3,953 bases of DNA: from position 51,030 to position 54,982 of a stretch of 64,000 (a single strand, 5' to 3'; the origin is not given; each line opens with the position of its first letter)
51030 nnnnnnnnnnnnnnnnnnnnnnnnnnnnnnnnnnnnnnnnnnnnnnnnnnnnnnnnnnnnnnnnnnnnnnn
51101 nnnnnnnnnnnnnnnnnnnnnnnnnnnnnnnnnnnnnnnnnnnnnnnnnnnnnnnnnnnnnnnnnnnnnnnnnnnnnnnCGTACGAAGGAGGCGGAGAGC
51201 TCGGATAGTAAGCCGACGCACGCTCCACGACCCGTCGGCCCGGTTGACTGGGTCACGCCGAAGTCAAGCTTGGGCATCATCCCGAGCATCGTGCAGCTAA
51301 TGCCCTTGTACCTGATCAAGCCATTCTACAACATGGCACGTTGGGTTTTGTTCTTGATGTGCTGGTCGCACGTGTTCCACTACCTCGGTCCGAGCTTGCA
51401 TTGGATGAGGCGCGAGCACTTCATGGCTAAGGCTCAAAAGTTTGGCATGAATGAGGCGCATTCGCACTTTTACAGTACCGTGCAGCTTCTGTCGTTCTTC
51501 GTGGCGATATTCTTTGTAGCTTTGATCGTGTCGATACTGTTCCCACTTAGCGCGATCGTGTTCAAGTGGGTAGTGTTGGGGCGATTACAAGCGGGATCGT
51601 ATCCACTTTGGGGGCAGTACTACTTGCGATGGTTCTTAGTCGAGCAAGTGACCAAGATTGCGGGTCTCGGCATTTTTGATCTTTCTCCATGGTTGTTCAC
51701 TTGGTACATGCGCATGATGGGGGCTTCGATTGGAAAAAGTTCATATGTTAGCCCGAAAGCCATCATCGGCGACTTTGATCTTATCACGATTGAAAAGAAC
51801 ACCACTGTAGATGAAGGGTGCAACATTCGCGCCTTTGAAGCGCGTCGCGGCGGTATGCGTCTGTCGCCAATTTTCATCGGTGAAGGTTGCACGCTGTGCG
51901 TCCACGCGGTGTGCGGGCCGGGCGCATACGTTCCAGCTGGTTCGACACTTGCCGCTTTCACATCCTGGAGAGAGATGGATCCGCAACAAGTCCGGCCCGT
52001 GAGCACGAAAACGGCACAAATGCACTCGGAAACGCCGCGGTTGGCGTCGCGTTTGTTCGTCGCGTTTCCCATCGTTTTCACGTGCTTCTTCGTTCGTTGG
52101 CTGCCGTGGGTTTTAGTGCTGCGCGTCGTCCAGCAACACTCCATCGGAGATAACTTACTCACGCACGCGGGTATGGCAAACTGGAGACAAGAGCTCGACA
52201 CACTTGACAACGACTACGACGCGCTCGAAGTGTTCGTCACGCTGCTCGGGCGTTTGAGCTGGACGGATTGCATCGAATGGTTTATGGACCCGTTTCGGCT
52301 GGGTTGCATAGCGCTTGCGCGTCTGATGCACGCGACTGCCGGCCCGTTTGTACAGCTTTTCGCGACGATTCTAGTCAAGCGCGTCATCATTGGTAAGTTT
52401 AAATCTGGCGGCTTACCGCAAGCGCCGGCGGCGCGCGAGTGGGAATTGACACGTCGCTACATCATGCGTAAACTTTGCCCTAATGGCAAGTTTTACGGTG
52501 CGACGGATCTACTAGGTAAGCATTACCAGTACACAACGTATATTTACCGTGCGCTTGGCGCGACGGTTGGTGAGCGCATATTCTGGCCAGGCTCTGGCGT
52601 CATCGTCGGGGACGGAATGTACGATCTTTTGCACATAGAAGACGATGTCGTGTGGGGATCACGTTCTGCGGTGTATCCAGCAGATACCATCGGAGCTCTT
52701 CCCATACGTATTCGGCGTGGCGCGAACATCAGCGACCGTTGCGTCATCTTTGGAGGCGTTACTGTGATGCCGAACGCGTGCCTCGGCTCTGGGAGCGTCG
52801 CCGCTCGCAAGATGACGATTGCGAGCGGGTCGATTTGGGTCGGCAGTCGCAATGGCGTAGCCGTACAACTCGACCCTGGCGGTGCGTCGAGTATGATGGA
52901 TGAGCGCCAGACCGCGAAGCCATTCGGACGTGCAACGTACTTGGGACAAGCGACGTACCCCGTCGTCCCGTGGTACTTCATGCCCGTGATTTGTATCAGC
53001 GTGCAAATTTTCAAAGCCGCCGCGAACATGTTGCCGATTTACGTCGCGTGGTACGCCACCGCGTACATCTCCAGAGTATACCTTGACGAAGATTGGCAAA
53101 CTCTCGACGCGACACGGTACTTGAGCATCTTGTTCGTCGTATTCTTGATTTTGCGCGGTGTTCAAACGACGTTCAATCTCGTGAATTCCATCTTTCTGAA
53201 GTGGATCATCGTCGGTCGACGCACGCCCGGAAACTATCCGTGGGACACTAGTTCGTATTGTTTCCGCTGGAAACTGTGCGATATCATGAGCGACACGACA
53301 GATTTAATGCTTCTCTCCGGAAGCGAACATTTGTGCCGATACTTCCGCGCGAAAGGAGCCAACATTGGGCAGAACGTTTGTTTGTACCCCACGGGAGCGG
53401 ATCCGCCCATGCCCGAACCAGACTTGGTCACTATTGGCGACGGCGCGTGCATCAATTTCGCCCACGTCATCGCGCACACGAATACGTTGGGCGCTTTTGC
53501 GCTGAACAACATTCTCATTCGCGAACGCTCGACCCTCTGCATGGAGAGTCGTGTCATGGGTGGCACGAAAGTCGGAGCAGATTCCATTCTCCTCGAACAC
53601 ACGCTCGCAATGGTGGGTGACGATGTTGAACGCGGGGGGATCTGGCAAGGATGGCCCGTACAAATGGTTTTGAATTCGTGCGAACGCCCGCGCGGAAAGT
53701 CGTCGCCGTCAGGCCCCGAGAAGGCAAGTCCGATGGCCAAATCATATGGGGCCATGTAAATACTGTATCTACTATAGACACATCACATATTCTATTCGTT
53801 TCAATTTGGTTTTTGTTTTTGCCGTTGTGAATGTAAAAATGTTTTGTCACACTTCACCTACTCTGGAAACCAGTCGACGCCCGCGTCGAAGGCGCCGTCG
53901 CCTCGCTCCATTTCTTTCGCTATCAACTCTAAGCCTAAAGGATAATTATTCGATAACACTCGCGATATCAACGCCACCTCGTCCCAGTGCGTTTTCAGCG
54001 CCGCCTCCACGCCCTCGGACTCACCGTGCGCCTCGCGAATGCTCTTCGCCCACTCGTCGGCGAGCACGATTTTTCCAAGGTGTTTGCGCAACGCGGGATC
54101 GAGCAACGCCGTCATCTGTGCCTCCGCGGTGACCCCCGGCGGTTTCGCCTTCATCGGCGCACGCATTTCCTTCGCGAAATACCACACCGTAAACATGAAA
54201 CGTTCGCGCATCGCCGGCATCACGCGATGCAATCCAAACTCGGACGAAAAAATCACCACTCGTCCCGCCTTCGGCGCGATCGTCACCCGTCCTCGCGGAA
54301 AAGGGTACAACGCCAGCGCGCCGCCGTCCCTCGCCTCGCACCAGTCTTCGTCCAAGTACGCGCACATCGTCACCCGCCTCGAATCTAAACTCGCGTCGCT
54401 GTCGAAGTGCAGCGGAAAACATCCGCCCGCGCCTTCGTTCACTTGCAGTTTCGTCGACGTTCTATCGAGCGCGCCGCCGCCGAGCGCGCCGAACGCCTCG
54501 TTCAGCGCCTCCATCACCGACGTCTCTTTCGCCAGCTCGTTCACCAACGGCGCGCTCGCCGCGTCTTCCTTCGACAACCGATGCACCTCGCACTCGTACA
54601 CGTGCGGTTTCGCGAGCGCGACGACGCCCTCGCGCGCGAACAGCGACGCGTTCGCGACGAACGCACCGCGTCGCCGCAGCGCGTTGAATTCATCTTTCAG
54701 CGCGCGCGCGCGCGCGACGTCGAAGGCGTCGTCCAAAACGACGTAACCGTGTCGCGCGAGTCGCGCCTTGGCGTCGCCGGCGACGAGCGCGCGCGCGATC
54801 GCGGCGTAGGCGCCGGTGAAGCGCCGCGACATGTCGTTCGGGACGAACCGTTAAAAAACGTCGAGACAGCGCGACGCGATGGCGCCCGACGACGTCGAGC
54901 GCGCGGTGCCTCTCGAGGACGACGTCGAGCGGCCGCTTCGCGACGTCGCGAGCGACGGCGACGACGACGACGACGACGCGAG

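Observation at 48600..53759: Pls-type membrane NRPS: adenylation-thiolation didomain fused to six TM helices and three tandem hexapeptide-repeat domains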

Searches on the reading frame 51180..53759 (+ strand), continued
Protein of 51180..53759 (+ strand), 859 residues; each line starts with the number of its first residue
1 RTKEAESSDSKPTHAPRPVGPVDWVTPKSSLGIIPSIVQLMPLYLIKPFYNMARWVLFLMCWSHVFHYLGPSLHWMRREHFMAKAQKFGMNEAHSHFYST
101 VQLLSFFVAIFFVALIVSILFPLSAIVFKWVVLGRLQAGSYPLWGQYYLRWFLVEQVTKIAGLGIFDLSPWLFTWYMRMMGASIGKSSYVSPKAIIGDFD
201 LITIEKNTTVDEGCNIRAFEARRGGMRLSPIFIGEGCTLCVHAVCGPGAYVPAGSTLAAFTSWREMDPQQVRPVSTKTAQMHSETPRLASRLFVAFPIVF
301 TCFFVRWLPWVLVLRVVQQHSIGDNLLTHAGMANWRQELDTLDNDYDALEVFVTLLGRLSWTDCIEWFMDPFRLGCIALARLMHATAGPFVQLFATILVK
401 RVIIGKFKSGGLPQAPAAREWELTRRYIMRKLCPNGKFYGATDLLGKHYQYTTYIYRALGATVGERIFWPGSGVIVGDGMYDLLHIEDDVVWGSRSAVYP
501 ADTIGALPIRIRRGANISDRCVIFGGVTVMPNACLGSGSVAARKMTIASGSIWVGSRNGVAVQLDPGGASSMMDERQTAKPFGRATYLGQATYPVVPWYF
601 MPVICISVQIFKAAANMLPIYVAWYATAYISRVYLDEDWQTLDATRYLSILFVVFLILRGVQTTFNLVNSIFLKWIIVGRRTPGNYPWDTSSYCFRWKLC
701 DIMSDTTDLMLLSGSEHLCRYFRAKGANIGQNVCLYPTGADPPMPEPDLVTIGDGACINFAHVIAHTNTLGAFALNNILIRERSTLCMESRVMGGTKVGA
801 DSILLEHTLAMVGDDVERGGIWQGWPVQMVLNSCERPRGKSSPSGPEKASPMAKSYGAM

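Call 62: fold_search(model_id=the predicted structure, library=pdb)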
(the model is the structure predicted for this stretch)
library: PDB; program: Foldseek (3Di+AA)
matches with E <= 10: 542; with E <= 0.001: 7
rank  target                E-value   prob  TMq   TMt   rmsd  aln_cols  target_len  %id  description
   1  3ect                  1.6e-04  1.00  0.12  0.50   7.9       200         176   14  Crystal Structure of the Hexapeptide-Repeat Containing-Acetyltransferase VCA0836 from Vibrio cholerae (released 2008-09-16)
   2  1s80_A                1.9e-04  1.00  0.10  0.30  20.9       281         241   13  Structure of Serine Acetyltransferase from Haemophilis influenzae Rd (released 2004-08-31)
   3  4dcl                  3.8e-04  1.00  0.12  0.49  10.5       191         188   16  Computationally Designed Self-assembling tetrahedron protein, T308, Crystallized in space group F23 (released 2012-06-06)
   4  4n6b_F                6.0e-04  1.00  0.11  0.36  15.8       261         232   11  Soybean Serine Acetyltransferase Complexed with CoA (released 2013-11-13)
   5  3nz2_J                6.9e-04  1.00  0.12  0.47   4.4       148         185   15  Crystal Structure of Hexapeptide-Repeat containing-Acetyltransferase VCA0836 Complexed with Acetyl Co Enzyme A from Vi (released 2010-08-04)
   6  4n6b_C                9.5e-04  0.98  0.09  0.27  16.6       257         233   12  Soybean Serine Acetyltransferase Complexed with CoA (released 2013-11-13)
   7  1ssm_A                9.9e-04  1.00  0.10  0.29  19.0       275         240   11  Serine Acetyltransferase- Apoenzyme (truncated) (released 2004-06-01)
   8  4n6b_B                1.0e-03  1.00  0.10  0.35  17.5       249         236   13  Soybean Serine Acetyltransferase Complexed with CoA (released 2013-11-13)
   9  4n6b_A                1.3e-03  1.00  0.12  0.40  18.4       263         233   12  Soybean Serine Acetyltransferase Complexed with CoA (released 2013-11-13)
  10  3ftt                  1.4e-03  1.00  0.12  0.51  10.3       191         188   14  Crystal Structure of the galactoside O-acetyltransferase from Staphylococcus aureus (released 2009-03-03)
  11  4n6a_A                1.4e-03  0.99  0.09  0.28  17.5       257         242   13  Soybean Serine Acetyltransferase Apoenzyme (released 2013-11-13)
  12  5u2k                  1.6e-03  1.00  0.12  0.48  10.4       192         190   14  Crystal structure of Galactoside O-acetyltransferase complex with CoA (H3 space group) (released 2016-12-14)
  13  4n6a_B                1.9e-03  1.00  0.11  0.32  19.1       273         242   12  Soybean Serine Acetyltransferase Apoenzyme (released 2013-11-13)
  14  3nz2_I                2.0e-03  1.00  0.12  0.49   8.0       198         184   13  Crystal Structure of Hexapeptide-Repeat containing-Acetyltransferase VCA0836 Complexed with Acetyl Co Enzyme A from Vi (released 2010-08-04)
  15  4egg_C                2.2e-03  1.00  0.13  0.51   6.7       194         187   15  Computationally Designed Self-assembling tetrahedron protein, T310 (released 2012-05-30)
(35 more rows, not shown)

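Call 63: get_annotated_region(hit=H3, flank=5000)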
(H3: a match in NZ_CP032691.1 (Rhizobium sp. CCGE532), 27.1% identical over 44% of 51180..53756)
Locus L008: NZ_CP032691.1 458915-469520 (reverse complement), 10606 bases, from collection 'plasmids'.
description: Rhizobium sp. CCGE532 plasmid pRCCGE532c, complete sequence
organism: Rhizobium sp. CCGE532 (NCBI taxid 2364272)
taxonomy: Bacteria; Pseudomonadota; Alphaproteobacteria; Hyphomicrobiales; Rhizobiaceae; Rhizobium; Rhizobium sp. CCGE532
host: -; source: Phaseolus; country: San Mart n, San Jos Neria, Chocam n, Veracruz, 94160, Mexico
typing (MOB-suite, as given by PLSDB): non-mobilizable
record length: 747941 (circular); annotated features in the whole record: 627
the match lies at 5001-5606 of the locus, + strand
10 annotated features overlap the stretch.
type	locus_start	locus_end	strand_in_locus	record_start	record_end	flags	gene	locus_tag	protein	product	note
CDS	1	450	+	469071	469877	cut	-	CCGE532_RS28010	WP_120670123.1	MBL fold metallo-hydrolase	-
CDS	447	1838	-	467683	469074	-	-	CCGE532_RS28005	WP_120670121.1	HAMP domain-containing sensor histidine kinase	GO:0007165 - signal transduction [Evidence IEA]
CDS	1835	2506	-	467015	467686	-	-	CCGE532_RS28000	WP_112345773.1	response regulator transcription factor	GO:0000160 - phosphorelay signal transduction system [Evidence IEA]; GO:0006355 - regulation of DNA-templated ...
CDS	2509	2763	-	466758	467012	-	-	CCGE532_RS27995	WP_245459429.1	hypothetical protein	-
CDS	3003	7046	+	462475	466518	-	-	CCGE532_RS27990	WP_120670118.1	Pls/PosA family non-ribosomal peptide synthetase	-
CDS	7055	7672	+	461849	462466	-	-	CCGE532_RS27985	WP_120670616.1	4'-phosphopantetheinyl transferase superfamily protein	-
CDS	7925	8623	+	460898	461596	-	-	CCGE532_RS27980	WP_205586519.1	isoprenylcysteine carboxylmethyltransferase family protein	-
CDS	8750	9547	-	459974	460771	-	-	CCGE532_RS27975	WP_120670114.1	glycerophosphodiester phosphodiesterase family protein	GO:0006629 - lipid metabolic process [Evidence IEA]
CDS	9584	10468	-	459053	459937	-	-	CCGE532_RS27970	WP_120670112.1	ABC transporter permease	-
CDS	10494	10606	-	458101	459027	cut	-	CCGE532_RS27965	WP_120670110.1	ABC transporter permease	GO:0055085 - transmembrane transport [Evidence IEA]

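Call 64: get_annotated_region(hit=H9, flank=5000)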
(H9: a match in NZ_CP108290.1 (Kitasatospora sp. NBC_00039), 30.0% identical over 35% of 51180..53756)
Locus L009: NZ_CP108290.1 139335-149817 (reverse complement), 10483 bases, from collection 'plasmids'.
description: Kitasatospora sp. NBC_00039 plasmid unnamed1, complete sequence
organism: Kitasatospora sp. NBC_00039 (NCBI taxid 2903565)
taxonomy: Bacteria; Actinomycetota; Actinomycetes; Kitasatosporales; Streptomycetaceae; Kitasatospora; Kitasatospora sp. NBC 00039
host: -; source: -; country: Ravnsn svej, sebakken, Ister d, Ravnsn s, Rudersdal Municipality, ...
typing (MOB-suite, as given by PLSDB): non-mobilizable
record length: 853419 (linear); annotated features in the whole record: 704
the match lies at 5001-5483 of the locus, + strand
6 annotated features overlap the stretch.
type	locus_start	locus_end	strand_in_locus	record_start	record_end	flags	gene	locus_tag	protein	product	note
CDS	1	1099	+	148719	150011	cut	-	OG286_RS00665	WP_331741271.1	FAD-dependent monooxygenase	-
CDS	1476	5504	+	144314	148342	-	-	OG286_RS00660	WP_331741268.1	Pls/PosA family non-ribosomal peptide synthetase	-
CDS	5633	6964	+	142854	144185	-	-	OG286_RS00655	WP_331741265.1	M1 family metallopeptidase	-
CDS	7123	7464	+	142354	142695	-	-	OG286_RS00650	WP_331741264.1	hypothetical protein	-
CDS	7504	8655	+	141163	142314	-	-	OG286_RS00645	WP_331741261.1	polymorphic toxin type 44 domain-containing protein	-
CDS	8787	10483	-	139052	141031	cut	-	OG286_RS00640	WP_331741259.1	HEAT repeat domain-containing protein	-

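Call 65: get_annotated_region(hit=H11, flank=5000)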
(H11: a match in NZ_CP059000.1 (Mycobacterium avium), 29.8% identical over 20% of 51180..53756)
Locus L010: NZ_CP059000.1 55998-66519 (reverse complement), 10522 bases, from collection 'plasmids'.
description: Mycobacterium avium subsp. hominissuis strain HP17 plasmid pHP17a, complete sequence
organism: Mycobacterium avium (NCBI taxid 439334)
taxonomy: Bacteria; Actinomycetota; Actinomycetes; Mycobacteriales; Mycobacteriaceae; Mycobacterium; Mycobacterium avium
host: -; source: Homo sapiens,sputum; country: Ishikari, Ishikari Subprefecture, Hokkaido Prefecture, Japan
typing (MOB-suite, as given by PLSDB): mobilizable; relaxase MOBF
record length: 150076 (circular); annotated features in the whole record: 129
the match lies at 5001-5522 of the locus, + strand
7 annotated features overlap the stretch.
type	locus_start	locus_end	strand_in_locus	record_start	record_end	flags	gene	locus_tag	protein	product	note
CDS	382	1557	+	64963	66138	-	-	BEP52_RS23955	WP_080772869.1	PLP-dependent cysteine synthase family protein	-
CDS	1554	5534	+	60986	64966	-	-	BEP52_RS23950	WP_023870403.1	Pls/PosA family non-ribosomal peptide synthetase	-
CDS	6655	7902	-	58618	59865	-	-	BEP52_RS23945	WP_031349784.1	IS256-like element IS1601 family transposase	GO:0006313 - DNA transposition [Evidence IEA]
CDS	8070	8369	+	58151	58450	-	-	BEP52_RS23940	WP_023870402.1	PE family protein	-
CDS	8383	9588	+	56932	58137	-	-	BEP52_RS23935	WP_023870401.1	PPE family protein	-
CDS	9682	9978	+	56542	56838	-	-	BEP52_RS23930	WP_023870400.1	WXG100 family type VII secretion target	-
CDS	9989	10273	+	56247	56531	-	-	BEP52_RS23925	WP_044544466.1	WXG100 family type VII secretion target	-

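Call 66: get_annotated_region(hit=H25, flank=5000)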
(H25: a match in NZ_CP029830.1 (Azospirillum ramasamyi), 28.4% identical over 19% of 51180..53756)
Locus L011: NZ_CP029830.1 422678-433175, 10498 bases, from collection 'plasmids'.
description: Azospirillum ramasamyi strain M2T2B2 plasmid unnamed1, complete sequence
organism: Azospirillum ramasamyi (NCBI taxid 682998)
taxonomy: Bacteria; Pseudomonadota; Alphaproteobacteria; Rhodospirillales; Azospirillaceae; Azospirillum; Azospirillum ramasamyi
host: -; source: single cell,Cow dung; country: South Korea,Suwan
typing (MOB-suite, as given by PLSDB): non-mobilizable
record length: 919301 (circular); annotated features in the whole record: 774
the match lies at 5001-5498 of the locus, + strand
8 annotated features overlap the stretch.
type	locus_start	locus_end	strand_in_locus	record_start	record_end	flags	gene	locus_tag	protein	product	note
CDS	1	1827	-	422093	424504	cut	-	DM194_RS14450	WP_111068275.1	transketolase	-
CDS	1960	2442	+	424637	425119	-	-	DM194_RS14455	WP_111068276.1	Lrp/AsnC family transcriptional regulator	-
CDS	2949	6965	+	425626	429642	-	-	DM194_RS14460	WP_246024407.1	Pls/PosA family non-ribosomal peptide synthetase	-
CDS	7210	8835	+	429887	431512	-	-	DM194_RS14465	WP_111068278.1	fumarate hydratase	GO:0006099 - tricarboxylic acid cycle [Evidence IEA]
CDS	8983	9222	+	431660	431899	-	-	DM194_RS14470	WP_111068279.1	type II toxin-antitoxin system CcdA family antitoxin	-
CDS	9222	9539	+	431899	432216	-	-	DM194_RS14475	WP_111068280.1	CcdB family protein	-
CDS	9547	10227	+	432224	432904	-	-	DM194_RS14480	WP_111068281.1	RNA pseudouridine synthase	-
CDS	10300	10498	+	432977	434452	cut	-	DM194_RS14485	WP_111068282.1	ATP-binding protein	-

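Call 87: find_homologous_proteins(query=P0518, max_evalue=1e-100)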
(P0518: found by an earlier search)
Query P0518 (1688 aa): 885 proteins with E <= 1e-100 among 8000 candidates; the best 120 are listed.
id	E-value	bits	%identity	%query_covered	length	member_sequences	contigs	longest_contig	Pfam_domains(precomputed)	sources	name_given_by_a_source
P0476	0.0e+0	3554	90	100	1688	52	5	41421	PF00550.32,PF00132.31,PF00501.35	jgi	jgi:acyl-CoA synthetase (AMP-forming)/AMP-acid ligase II/acetyltransferase-like isoleucine patch sup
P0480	0.0e+0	3550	90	100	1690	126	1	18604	PF00550.32,PF00132.31,PF00501.35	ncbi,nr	ncbi:hypothetical protein D6D26_04305 [Aureobasidium pullulans]|nr:hypothetical protein D6D26_04305 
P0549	0.0e+0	3205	89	51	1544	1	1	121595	PF00550.32,PF00132.31,PF00501.35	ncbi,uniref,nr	ncbi:hypothetical protein D6C78_03154 [Aureobasidium pullulans]|uniref:Carrier domain-containing pro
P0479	0.0e+0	3193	81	100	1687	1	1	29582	PF00550.32,PF00132.31,PF00501.35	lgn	-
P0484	0.0e+0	3133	80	99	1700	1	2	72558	PF00550.32,PF00132.31,PF00501.35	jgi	jgi:acyl-CoA synthetase (AMP-forming)/AMP-acid ligase II/acetyltransferase-like isoleucine patch sup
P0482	0.0e+0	2999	81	94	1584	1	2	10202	PF00550.32,PF00132.31,PF00501.35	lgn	-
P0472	0.0e+0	2659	68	98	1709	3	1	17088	PF00550.32,PF00132.31,PF00501.35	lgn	-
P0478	0.0e+0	2635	67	98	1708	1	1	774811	PF00550.32,PF00132.31,PF00501.35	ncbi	ncbi:hypothetical protein MBLNU459_g3241t1 [Dothideomycetes sp. NU459]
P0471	0.0e+0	2631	68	98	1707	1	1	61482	PF00550.32,PF00132.31,PF00501.35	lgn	-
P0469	0.0e+0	2629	67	98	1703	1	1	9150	PF00550.32,PF00132.31,PF00501.35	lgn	-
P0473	0.0e+0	2587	67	97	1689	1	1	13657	PF00550.32,PF00132.31,PF00501.35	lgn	-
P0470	0.0e+0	2556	66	98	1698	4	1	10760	PF00550.32,PF00132.31,PF00501.35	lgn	-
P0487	0.0e+0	2157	57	99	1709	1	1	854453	PF00550.32,PF00132.31,PF00501.35,PF13193.13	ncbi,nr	ncbi:AMP-binding enzyme-like protein 22 [Elsinoe fawcettii]|nr:AMP-binding enzyme-like protein 22 [E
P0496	0.0e+0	2155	56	100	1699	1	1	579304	PF00550.32,PF00132.31,PF00501.35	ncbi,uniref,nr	ncbi:hypothetical protein CAC42_2495 [Sphaceloma murrayae]|uniref:Carrier domain-containing protein 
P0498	0.0e+0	2149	57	99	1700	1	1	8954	PF00550.32,PF00132.31,PF00501.35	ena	-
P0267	0.0e+0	1853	51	97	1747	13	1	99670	PF00550.32,PF00132.31,PF00501.35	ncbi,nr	ncbi:acetyl-CoA synthetase-like protein [Hortaea werneckii]|nr:acetyl-CoA synthetase-like protein [H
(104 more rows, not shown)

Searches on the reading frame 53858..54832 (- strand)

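Call 79: search_protein_families(library=pfam, proteins=[window:53858-54832:-], max_evalue=0.001)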
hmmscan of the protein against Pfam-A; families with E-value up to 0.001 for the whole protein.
window:53858-54832:- (324 aa): 2 families
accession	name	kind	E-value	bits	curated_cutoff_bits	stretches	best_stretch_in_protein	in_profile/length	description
PF13640.12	2OG-FeII_Oxy_3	-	9e-15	55.9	27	1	134-218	7-97/98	2OG-Fe(II) oxygenase superfamily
PF13661.12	2OG-FeII_Oxy_4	-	7e-07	30.1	27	1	138-218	10-97/98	2OG-Fe(II) oxygenase superfamily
